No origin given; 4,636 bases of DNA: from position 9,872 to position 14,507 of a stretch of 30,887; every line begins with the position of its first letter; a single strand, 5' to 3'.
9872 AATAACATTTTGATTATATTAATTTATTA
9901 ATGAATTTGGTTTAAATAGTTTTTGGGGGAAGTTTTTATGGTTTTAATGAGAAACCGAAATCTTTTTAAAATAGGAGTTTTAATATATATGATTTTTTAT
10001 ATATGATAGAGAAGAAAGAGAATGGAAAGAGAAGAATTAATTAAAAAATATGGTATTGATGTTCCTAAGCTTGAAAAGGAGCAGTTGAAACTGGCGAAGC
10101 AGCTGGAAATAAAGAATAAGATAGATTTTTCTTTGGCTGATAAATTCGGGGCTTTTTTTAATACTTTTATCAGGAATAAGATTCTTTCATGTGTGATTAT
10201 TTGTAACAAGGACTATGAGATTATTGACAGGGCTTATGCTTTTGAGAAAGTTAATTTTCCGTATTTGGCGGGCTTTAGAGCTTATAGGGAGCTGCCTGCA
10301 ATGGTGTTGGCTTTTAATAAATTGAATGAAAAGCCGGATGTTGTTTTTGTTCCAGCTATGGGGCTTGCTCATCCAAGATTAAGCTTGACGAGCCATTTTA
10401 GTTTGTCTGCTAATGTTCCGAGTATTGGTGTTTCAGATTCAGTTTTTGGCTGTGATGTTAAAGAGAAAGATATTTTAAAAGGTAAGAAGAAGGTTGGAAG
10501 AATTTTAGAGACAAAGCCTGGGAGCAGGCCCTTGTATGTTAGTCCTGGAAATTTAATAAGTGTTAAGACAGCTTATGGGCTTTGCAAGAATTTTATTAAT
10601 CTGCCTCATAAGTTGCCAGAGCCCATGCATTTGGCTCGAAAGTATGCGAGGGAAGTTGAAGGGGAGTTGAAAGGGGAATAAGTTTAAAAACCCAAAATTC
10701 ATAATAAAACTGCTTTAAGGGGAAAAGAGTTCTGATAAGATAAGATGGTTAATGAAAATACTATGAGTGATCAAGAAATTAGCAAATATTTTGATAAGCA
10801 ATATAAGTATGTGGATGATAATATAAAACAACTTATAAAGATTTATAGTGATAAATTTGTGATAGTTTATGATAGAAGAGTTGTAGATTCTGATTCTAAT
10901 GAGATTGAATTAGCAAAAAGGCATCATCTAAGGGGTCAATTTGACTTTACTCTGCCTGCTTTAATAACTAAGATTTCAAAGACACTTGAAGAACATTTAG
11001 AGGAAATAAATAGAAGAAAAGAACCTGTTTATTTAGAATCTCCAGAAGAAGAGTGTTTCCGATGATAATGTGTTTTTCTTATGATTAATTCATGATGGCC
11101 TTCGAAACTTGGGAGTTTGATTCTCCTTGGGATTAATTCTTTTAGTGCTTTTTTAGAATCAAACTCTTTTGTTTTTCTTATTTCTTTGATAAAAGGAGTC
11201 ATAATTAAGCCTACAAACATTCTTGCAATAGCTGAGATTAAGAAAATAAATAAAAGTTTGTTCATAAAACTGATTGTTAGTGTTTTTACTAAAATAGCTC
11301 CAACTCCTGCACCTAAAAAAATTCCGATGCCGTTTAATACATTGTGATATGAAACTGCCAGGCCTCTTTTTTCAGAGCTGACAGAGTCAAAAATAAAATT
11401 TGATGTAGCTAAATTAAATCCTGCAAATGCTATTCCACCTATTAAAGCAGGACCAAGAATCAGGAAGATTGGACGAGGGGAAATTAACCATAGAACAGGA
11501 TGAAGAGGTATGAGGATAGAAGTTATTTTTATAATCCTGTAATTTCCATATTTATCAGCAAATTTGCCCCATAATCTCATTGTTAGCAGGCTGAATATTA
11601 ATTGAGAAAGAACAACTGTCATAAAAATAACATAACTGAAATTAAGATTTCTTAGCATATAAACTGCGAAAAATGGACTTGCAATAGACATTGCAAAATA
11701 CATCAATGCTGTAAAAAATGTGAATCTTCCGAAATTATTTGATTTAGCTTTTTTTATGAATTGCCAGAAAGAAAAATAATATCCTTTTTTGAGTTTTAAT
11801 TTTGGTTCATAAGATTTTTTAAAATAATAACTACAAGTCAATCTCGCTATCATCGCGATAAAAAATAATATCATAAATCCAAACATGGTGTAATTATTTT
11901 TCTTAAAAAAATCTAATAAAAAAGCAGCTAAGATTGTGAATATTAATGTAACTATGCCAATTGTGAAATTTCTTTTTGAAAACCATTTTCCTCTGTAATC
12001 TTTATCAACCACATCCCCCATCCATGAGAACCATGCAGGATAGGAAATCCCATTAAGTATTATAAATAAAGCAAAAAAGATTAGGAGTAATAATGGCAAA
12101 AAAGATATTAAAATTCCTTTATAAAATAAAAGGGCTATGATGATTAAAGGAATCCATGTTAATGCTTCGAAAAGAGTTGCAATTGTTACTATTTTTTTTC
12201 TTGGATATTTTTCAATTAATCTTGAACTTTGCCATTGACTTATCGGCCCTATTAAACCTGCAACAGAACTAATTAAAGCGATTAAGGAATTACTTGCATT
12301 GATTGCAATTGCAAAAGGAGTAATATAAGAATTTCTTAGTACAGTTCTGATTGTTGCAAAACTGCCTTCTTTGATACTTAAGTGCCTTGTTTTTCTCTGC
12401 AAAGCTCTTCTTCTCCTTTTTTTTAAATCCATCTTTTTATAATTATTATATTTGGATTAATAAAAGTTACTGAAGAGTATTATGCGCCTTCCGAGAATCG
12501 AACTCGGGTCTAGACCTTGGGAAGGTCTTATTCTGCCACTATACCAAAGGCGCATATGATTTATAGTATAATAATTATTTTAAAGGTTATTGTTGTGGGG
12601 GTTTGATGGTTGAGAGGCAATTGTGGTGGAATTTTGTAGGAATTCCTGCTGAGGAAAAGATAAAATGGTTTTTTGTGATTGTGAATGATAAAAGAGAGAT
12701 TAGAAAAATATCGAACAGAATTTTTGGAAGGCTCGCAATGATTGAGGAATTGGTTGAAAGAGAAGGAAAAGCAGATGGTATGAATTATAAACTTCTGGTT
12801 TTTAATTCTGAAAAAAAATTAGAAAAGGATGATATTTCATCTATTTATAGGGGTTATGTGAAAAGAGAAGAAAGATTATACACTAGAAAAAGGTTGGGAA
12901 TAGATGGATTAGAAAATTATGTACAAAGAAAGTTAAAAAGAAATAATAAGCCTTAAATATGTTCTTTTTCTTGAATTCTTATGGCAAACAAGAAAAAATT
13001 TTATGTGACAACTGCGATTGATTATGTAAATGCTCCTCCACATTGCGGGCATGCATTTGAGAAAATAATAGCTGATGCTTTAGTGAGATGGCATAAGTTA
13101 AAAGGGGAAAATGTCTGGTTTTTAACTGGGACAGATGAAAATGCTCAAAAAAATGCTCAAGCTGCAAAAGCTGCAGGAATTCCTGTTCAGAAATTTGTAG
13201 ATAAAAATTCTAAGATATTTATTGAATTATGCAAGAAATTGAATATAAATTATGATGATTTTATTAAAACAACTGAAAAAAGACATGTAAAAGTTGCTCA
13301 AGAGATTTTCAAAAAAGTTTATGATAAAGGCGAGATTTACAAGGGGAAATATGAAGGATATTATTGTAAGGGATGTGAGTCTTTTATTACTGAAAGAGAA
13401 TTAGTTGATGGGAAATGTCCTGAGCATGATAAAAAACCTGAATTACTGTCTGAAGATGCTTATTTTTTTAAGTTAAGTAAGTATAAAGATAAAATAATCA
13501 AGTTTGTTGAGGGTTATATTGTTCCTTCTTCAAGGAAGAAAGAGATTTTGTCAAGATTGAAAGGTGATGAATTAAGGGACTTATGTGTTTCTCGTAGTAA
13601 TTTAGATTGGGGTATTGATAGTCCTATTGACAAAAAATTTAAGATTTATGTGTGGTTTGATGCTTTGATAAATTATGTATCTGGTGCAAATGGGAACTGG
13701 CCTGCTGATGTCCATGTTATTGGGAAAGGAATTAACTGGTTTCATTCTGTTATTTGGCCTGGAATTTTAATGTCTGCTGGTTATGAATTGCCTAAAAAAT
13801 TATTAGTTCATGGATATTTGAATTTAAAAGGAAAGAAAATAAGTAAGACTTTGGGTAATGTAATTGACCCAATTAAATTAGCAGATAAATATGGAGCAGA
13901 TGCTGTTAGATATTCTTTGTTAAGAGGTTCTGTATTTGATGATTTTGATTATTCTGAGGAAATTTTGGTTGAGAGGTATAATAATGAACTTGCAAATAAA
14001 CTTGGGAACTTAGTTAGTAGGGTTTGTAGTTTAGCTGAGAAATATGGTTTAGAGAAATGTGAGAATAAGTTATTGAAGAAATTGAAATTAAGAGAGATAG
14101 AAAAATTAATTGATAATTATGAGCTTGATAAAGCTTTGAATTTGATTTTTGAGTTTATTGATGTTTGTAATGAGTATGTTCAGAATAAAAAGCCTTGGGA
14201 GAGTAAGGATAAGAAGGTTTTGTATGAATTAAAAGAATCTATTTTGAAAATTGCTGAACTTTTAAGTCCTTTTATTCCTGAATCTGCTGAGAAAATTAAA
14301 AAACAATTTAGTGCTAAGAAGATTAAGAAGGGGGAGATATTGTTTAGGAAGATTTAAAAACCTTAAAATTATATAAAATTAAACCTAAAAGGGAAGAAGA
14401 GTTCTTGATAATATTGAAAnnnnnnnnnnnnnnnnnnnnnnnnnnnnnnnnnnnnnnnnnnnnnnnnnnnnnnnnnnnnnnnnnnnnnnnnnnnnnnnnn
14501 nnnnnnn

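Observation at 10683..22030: A second, unrelated ~50-nt promoter/leader shared by four ORFan/small-domain genes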

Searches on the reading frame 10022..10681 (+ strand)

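Call 19: search_protein_families(library=pfam, proteins=[window:10022-10681:+], max_evalue=0.01)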
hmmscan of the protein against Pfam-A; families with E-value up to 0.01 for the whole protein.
window:10022-10681:+ (219 aa): 1 family
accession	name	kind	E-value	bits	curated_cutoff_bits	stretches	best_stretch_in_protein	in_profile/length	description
PF04493.20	Endonuclease_5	-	2.7e-35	122.3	23.4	1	51-205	33-196/198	Endonuclease V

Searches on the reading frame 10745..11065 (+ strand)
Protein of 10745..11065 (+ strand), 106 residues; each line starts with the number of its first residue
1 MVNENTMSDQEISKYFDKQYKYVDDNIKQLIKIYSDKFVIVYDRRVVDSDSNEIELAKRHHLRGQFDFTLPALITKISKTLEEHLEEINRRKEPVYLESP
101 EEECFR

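Call 19: search_protein_families(library=pfam, proteins=[window:10745-11065:+], max_evalue=0.01)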
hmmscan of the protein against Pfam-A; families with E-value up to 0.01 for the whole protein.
window:10745-11065:+ (106 aa): 1 family
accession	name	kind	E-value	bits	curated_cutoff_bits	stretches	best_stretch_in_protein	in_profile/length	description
PF18929.5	DUF5678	-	0.0014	18.8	23.2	1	29-58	1-30/49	Family of unknown function (DUF5678)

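Call 104: search_protein_representatives(protein=window:10745-11062:+)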
Query: 106 residues. Proteins with E-value up to 0.001 (for the whole library): 16; up to 1e-10: 6; up to 1e-30: 0. The best 16 are listed.
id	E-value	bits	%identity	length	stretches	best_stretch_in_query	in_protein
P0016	1.6e-23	99.0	51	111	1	1-102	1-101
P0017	3.7e-18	81.8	51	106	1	10-93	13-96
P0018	1.1e-17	80.3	43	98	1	8-97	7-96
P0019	1.8e-16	76.4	51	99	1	10-92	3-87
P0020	2.4e-14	69.6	43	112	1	11-97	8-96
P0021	2.9e-11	59.7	43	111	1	14-91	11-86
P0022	7.7e-10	55.1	47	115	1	16-91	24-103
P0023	1.5e-09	54.2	34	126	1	7-100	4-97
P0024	4.5e-09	52.7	45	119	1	19-96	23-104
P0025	1.7e-07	47.6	34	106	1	14-98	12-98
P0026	4.1e-07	46.4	47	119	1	15-69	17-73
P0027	4.2e-05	40.0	34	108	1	14-91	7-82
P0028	4.6e-05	39.8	32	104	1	8-98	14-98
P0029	2.1e-04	37.7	31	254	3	13-58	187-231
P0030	2.7e-04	37.4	30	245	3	13-57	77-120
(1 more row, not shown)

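Call 105: find_encoding_contigs(protein=P0016, flank=1200, max_places=2)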
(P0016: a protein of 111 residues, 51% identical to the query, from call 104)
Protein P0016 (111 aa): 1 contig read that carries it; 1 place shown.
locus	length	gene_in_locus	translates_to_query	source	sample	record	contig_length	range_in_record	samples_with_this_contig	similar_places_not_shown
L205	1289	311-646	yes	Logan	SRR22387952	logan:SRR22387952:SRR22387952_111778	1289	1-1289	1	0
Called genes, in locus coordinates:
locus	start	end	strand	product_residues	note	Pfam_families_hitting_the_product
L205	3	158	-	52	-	?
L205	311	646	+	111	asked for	-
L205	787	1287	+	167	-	?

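Call 106: find_encoding_contigs(protein=P0017, flank=1200, max_places=2)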
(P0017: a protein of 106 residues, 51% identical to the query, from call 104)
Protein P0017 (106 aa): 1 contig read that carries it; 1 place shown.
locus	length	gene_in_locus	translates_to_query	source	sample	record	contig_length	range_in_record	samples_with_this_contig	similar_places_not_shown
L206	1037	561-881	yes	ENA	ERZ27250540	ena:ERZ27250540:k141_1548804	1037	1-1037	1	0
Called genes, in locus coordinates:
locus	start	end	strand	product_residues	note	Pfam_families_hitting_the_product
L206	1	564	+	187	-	?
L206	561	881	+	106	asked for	-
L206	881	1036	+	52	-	?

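Call 107: find_encoding_contigs(protein=P0018, flank=1200, max_places=2)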
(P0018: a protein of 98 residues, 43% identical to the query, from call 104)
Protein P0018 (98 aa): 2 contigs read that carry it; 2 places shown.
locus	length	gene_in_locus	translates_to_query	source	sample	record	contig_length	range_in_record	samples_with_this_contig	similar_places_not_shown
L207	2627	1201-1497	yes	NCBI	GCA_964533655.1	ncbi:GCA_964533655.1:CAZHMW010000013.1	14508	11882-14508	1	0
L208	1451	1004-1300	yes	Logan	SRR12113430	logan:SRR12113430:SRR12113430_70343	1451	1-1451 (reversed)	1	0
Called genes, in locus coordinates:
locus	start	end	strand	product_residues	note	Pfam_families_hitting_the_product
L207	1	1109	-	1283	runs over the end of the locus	PF01751:Toprim, PF01131:Topoisom_bac, PF14890:Intein_splicing, PF14528:LAGLIDADG_3 (weak), PF01022:HTH_5 (weak), PF01131:Topoisom_bac, PF01396:Zn_ribbon_Top1 (weak)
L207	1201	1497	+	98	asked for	-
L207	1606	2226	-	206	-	PF13495:Phage_int_SAM_4 (weak), PF00589:Phage_integrase, PF22823:MrpR_C_cat (weak)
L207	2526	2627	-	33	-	?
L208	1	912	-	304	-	?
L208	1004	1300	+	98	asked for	-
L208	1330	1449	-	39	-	?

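Call 108: find_encoding_contigs(protein=P0019, flank=1200, max_places=2)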
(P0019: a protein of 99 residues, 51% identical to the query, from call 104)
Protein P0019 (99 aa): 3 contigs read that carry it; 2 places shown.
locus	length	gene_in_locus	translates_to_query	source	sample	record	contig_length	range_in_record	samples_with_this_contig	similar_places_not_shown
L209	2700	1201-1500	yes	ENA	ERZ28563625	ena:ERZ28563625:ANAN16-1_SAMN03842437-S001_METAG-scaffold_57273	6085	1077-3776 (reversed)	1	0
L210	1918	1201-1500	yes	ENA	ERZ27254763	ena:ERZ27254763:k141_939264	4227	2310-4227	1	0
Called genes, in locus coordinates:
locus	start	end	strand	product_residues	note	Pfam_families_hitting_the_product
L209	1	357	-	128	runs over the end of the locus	PF21485:IF5A-like_N, PF08207:EFP_N (weak)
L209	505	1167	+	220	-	PF00254:FKBP_C (weak), PF22199:FKBP26_IF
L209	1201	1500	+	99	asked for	-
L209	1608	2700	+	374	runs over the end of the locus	PF00091:Tubulin, PF12327:FtsZ_C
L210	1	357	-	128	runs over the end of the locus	PF21485:IF5A-like_N, PF08207:EFP_N (weak)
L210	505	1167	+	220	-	PF00254:FKBP_C (weak), PF22199:FKBP26_IF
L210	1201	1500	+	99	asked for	-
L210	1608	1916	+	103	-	?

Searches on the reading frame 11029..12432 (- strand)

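Call 19: search_protein_families(library=pfam, proteins=[window:11029-12432:-], max_evalue=0.01)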
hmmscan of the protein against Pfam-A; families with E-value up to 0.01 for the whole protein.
window:11029-12432:- (467 aa): 2 families
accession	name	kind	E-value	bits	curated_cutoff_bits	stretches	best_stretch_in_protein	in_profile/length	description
PF07690.21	MFS_1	-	1.9e-27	96.6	33.4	2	239-430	3-187/347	Major Facilitator Superfamily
PF00083.30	Sugar_tr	-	0.0043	16.4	22.3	1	277-412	55-191/452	Sugar (and other) transporter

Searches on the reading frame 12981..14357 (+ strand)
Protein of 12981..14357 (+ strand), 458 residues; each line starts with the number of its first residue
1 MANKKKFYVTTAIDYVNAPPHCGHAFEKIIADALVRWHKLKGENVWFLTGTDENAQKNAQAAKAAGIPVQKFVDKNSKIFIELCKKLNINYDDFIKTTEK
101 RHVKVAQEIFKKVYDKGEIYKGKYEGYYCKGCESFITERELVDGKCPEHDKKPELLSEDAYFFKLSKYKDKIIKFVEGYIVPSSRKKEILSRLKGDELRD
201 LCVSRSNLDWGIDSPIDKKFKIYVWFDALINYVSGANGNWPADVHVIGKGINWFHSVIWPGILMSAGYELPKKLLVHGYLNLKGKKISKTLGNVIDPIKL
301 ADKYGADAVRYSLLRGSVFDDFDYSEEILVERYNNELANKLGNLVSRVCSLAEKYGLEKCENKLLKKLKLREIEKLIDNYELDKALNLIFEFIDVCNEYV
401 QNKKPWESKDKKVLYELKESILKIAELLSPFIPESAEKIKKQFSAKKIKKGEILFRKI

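Call 19: search_protein_families(library=pfam, proteins=[window:12981-14357:+], max_evalue=0.01)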
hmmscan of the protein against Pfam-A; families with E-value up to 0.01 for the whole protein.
window:12981-14357:+ (458 aa): 5 families
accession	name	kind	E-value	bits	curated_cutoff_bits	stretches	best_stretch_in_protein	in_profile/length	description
PF09334.17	tRNA-synt_1g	-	3.4e-95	319.5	20.1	2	150-348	173-390/391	tRNA synthetases class I (M)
PF00133.28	tRNA-synt_1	-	4.9e-36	124.8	22.7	3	72-216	111-245/414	tRNA synthetases class I (I, L, M and V)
PF01406.26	tRNA-synt_1e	-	1.2e-12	48.3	27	2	269-330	236-297/301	tRNA synthetases class I (C) catalytic domain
PF08264.19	Anticodon_1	-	1.1e-10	41.9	25.1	1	371-450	13-95/148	Anticodon-binding domain of tRNA ligase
PF19303.5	Anticodon_3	-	2.5e-05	24.6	23.5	1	361-447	11-105/152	Anticodon binding domain of methionyl tRNA ligase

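Call 73: find_related_loci(query=window:12981-14357:+, collection=genome_contigs, flank=1500)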
Query window:12981-14357:+ (458 aa) in genome_contigs; peptide patterns used: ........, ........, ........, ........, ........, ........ (x = any residue, [..] = any of these).
432 stretches matched a pattern; 390 encode a relative of the query (tblastn E <= 1e-3); the best 80 are kept; 80 distinct loci.
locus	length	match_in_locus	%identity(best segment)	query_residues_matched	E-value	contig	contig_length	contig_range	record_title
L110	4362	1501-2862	81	5-458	0e+0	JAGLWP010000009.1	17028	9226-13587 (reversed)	MAG: Candidatus Pacearchaeota archaeon isolate RS_12_27 ZL285.bin.27.fa_9, whole genome shotgun sequence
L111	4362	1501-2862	80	5-458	0e+0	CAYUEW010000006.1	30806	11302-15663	MAG TPA_asm: Candidatus Woesearchaeota archaeon isolate SRP104257_co1_113 genome assembly, contig: NODE_629_length_30806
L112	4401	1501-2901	80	5-458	0e+0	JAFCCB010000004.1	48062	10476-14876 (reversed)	Candidatus Dojkabacteria bacterium isolate AB_1215_Bin_135 AB_1215_Bin_135.fna_scaffold_1030, whole genome shotgun seque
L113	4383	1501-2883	78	1-458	0e+0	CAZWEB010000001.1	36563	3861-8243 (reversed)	MAG TPA_asm: Candidatus Woesearchaeota archaeon isolate SRP178699_co1_446 genome assembly, contig: NODE_1111_length_3656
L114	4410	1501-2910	74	2-458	0e+0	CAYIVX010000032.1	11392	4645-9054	MAG TPA_asm: Candidatus Woesearchaeota archaeon isolate ERP119705_co5_617 genome assembly, contig: NODE_7238_length_1139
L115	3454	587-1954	74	1-457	0e+0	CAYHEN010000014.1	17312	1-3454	MAG TPA_asm: Candidatus Woesearchaeota archaeon isolate ERP119705_co12_12 genome assembly, contig: NODE_3804_length_1731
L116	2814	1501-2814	82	5-442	0e+0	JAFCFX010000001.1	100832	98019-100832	Candidatus Pacearchaeota archaeon isolate Meg22_46_Bin_140 Meg22_46_Bin_140_scaffold_51, whole genome shotgun sequence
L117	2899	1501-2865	77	4-458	0e+0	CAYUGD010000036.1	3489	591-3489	MAG TPA_asm: Candidatus Woesearchaeota archaeon isolate binchicken_co116_430 genome assembly, contig: NODE_36465_length_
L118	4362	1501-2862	74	5-458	0e+0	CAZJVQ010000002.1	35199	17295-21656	MAG TPA_asm: Candidatus Woesearchaeota archaeon isolate binchicken_co136_21 genome assembly, contig: NODE_548_length_351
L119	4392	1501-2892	75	5-455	0e+0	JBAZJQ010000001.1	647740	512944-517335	MAG: Candidatus Pacearchaeota archaeon isolate SO_2017_LW4_123 scaffold_30_c1_LW137-91_2017, whole genome shotgun sequen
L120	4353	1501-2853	75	5-455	0e+0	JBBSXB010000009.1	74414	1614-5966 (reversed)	MAG: Nanoarchaeota archaeon isolate H41-bin091_1 H41_bin091_1_000000000009, whole genome shotgun sequence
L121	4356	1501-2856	74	5-456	0e+0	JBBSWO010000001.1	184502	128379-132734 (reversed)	MAG: Nanoarchaeota archaeon isolate H41-bin116_1 H41_bin116_1_000000000001, whole genome shotgun sequence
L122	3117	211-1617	73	3-458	0e+0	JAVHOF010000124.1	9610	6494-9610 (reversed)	MAG: Candidatus Pacearchaeota archaeon isolate WB01no4_31_21 NODE_4610_length_9610_cov_13.302250, whole genome shotgun s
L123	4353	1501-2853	75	5-455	0e+0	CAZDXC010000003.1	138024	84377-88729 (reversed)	MAG TPA_asm: Candidatus Woesearchaeota archaeon isolate binchicken_co294_42 genome assembly, contig: NODE_212_length_138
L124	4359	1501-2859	74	5-458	0e+0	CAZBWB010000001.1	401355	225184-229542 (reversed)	MAG TPA_asm: Candidatus Woesearchaeota archaeon isolate binchicken_co178_247 genome assembly, contig: NODE_25_length_401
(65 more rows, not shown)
